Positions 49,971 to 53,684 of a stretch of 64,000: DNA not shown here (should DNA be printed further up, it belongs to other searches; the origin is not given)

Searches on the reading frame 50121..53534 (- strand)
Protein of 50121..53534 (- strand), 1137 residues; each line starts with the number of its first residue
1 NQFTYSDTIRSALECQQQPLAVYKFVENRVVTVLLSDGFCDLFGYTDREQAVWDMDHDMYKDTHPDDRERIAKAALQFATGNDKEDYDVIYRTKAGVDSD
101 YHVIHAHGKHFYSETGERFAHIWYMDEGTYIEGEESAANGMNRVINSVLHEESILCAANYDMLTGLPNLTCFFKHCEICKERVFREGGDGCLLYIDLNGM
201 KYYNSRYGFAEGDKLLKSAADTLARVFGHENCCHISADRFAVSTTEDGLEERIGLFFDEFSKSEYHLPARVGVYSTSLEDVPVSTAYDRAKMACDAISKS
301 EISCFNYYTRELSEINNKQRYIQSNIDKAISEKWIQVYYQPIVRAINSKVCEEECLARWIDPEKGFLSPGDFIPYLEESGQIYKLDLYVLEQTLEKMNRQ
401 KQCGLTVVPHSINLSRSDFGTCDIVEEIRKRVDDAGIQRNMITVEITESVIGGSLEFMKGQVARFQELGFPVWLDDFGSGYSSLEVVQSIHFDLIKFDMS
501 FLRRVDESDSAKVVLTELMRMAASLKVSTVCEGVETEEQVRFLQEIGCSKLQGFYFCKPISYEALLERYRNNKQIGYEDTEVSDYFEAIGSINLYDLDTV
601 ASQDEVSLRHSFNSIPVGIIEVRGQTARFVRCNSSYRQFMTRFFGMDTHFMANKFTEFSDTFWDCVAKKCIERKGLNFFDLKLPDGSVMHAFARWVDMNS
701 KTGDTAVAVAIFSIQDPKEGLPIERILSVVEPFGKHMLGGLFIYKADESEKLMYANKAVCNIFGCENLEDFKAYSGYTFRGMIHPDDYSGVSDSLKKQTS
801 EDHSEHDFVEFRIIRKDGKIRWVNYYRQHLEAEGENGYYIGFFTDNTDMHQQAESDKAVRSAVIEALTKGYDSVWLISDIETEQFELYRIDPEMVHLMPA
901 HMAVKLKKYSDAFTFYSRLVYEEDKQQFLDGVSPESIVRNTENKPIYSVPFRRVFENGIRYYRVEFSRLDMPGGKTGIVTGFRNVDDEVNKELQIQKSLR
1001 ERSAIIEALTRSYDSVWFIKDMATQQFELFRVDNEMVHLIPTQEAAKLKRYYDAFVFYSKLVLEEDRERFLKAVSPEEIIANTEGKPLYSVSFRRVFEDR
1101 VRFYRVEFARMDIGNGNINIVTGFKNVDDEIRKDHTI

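Call 107: search_protein_families(library=pfam, proteins=[window:50121-53534:-], max_evalue=0.00001)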
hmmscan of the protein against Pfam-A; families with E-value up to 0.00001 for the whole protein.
window:50121-53534:- (1137 aa): 6 families
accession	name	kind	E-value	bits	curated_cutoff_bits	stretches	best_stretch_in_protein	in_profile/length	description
PF00563.25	EAL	-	2e-61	207.8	31.3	1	325-559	3-236/236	EAL domain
PF08447.18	PAS_3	-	1.8e-15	57.4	25.6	1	753-841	2-87/89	PAS fold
PF00990.26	GGDEF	-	6.9e-12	45.9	23.8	1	158-245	1-89/161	Diguanylate cyclase, GGDEF domain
PF13188.13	PAS_8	-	1.4e-08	34.8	21.8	0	739-770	12-41/65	PAS domain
PF13426.13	PAS_9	-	1.8e-08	35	27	0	742-848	5-103/103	PAS domain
PF00989.32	PAS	-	3.4e-06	27.5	22.6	0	746-845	17-112/113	PAS fold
